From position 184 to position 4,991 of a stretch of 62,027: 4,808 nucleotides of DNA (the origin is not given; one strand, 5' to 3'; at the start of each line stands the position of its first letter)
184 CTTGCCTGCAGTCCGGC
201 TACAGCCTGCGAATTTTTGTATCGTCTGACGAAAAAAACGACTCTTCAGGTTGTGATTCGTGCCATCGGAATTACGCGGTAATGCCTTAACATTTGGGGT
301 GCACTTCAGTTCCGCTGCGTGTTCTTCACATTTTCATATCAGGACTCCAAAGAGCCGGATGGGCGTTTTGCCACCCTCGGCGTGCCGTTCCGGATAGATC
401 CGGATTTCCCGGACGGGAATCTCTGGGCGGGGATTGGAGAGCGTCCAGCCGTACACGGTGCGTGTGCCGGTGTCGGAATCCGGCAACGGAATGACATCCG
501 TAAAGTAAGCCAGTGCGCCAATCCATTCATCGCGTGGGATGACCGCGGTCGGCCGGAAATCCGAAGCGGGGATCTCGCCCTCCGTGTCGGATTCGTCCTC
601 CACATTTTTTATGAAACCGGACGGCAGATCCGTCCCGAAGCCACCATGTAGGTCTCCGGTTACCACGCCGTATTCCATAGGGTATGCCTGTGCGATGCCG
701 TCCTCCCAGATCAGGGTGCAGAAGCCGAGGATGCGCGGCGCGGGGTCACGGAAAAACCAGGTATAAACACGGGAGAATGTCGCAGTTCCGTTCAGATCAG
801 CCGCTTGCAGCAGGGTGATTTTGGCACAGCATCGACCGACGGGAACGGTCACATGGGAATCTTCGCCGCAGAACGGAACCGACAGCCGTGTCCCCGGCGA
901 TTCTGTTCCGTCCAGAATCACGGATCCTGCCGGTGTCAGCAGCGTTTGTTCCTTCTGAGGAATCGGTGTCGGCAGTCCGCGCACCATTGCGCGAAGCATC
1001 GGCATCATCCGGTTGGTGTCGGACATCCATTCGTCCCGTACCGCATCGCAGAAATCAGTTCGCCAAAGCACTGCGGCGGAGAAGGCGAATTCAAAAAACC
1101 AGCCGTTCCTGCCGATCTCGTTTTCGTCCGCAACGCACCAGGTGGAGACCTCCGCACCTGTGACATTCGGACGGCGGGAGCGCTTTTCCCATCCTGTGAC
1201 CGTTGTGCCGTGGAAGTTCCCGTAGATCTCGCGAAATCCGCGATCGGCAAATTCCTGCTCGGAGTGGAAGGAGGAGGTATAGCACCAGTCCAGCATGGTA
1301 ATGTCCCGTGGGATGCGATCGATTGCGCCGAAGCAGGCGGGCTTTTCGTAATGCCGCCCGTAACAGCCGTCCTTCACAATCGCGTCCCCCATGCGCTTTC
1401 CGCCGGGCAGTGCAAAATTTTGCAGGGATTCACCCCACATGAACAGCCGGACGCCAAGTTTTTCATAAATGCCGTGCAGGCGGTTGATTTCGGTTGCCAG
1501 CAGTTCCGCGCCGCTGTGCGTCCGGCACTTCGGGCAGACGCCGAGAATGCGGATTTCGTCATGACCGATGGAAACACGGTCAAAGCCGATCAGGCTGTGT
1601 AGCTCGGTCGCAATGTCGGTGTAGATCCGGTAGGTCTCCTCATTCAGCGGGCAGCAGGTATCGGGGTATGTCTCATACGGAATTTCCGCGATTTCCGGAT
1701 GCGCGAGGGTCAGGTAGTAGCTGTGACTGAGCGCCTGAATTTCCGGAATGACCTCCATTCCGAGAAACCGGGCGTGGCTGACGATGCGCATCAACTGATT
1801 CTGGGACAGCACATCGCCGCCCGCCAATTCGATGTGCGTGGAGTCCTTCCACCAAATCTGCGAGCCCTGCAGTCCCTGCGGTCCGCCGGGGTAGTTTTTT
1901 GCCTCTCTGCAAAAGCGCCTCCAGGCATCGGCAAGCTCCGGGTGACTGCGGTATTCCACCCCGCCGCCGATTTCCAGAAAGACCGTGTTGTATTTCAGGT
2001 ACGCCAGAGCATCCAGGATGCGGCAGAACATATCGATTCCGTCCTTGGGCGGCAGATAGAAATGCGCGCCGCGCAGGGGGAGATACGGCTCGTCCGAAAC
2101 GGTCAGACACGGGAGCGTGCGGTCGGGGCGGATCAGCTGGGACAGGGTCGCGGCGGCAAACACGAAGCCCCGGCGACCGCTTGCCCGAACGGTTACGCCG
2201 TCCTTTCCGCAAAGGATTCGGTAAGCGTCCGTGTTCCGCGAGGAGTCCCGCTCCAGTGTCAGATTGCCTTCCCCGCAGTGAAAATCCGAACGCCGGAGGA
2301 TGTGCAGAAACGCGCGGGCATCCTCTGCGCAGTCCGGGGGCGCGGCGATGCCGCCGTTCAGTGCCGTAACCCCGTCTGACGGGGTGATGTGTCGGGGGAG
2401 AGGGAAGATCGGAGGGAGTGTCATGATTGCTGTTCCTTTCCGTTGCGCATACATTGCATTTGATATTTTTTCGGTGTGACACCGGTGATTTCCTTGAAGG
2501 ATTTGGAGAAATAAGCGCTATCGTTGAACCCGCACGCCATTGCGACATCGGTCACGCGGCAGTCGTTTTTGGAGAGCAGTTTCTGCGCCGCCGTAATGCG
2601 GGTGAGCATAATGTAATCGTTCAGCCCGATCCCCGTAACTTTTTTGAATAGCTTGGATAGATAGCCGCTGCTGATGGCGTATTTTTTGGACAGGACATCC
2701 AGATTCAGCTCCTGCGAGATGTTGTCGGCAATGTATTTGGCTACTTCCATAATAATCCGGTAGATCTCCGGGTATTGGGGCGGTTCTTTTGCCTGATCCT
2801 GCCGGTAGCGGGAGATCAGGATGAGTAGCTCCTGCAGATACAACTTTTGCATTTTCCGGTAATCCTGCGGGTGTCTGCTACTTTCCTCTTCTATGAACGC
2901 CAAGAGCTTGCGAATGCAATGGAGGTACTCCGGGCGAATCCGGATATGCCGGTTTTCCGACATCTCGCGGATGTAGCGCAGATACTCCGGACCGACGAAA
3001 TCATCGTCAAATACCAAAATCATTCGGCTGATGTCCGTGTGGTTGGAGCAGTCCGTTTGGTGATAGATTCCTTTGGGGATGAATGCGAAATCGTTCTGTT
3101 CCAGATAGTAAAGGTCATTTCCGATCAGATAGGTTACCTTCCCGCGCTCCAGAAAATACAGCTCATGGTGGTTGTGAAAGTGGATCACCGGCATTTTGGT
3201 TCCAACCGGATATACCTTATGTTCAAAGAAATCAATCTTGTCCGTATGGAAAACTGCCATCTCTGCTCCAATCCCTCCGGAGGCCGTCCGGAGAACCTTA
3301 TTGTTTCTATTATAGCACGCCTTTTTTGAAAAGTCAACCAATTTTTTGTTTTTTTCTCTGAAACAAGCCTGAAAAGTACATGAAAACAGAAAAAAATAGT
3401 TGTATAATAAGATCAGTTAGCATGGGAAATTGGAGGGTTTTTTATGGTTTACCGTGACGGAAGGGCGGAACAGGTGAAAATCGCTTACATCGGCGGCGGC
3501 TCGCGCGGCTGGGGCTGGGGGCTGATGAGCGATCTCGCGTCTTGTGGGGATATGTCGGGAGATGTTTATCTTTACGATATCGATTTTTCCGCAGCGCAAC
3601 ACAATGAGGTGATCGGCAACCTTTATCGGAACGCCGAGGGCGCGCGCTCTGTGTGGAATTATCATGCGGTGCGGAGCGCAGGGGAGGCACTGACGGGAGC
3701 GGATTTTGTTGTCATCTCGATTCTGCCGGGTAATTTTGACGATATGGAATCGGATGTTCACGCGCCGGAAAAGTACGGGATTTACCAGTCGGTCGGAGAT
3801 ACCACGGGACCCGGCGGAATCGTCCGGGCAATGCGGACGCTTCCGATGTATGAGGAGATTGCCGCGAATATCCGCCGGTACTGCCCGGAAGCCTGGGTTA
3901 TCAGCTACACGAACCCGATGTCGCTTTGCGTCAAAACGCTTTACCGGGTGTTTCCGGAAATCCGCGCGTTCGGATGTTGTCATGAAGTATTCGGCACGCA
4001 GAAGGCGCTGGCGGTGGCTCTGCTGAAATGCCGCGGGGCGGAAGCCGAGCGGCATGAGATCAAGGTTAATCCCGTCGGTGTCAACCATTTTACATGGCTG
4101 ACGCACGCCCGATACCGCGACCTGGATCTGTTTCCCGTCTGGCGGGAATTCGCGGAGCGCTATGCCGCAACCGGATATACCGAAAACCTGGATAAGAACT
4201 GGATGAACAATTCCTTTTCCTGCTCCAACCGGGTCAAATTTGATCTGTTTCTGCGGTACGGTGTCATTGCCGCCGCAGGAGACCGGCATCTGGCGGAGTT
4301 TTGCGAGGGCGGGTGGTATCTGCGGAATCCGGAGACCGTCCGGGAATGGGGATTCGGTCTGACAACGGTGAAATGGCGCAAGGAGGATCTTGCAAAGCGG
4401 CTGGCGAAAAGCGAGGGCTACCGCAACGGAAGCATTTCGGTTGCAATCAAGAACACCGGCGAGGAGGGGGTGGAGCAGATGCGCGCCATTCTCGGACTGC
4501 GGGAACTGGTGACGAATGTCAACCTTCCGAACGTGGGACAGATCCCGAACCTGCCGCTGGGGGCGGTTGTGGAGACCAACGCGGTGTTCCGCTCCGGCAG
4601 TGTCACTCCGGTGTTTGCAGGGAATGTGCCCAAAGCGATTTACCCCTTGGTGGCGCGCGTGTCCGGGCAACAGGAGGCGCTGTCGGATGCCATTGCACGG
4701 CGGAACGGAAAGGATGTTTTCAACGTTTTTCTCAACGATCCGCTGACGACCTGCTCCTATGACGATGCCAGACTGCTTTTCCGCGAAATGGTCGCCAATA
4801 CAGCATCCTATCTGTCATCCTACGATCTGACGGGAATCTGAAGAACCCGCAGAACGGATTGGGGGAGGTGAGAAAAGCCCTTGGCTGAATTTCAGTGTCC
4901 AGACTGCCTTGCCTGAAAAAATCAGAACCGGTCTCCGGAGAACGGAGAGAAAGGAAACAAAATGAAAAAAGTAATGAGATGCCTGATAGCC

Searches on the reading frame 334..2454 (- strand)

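Call 14: search_protein_families(library=pfam, proteins=[window:334-2454:-], max_evalue=0.001)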
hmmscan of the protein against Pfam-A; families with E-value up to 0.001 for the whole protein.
window:334-2454:- (706 aa): 2 families
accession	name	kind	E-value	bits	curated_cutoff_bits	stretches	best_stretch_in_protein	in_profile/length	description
PF00728.28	Glyco_hydro_20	-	1.8e-13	51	22.3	1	140-348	17-227/348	Glycosyl hydrolase family 20, catalytic domain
PF02838.20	Glyco_hydro_20b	-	3.4e-10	41.2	26.1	1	14-121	2-123/124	Glycosyl hydrolase family 20, domain 2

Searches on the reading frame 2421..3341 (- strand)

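Call 14: search_protein_families(library=pfam, proteins=[window:2421-3341:-], max_evalue=0.001)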
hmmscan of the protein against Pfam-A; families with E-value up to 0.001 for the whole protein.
window:2421-3341:- (306 aa): 5 families
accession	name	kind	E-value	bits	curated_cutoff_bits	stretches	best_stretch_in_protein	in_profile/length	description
PF00165.29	HTH_AraC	-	1e-20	73.8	26.6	2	259-294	7-41/42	Bacterial regulatory helix-turn-helix proteins, AraC family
PF12833.13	HTH_18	-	2e-19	70.1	33.6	1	217-294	1-78/80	Helix-turn-helix domain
PF07883.17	Cupin_2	-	4.2e-07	30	27.2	1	44-99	5-59/70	Cupin domain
PF22200.2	ExsA_N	-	0.00014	22.7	27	1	59-179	1-127/136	ExsA N-terminal regulatory domain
PF02311.25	AraC_binding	-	0.00016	21.9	21.1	1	54-167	19-131/135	AraC-like ligand binding domain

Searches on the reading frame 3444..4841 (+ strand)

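Call 14: search_protein_families(library=pfam, proteins=[window:3444-4841:+], max_evalue=0.001)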
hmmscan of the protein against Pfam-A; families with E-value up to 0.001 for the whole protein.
window:3444-4841:+ (465 aa): 2 families
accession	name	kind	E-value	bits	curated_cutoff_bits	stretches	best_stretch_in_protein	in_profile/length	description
PF02056.22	Glyco_hydro_4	-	8.7e-53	179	23.2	1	12-193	1-181/183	Family 4 glycosyl hydrolase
PF11975.13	Glyco_hydro_4C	-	9.2e-39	134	24.1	1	211-435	2-211/211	Family 4 glycosyl hydrolase C-terminal domain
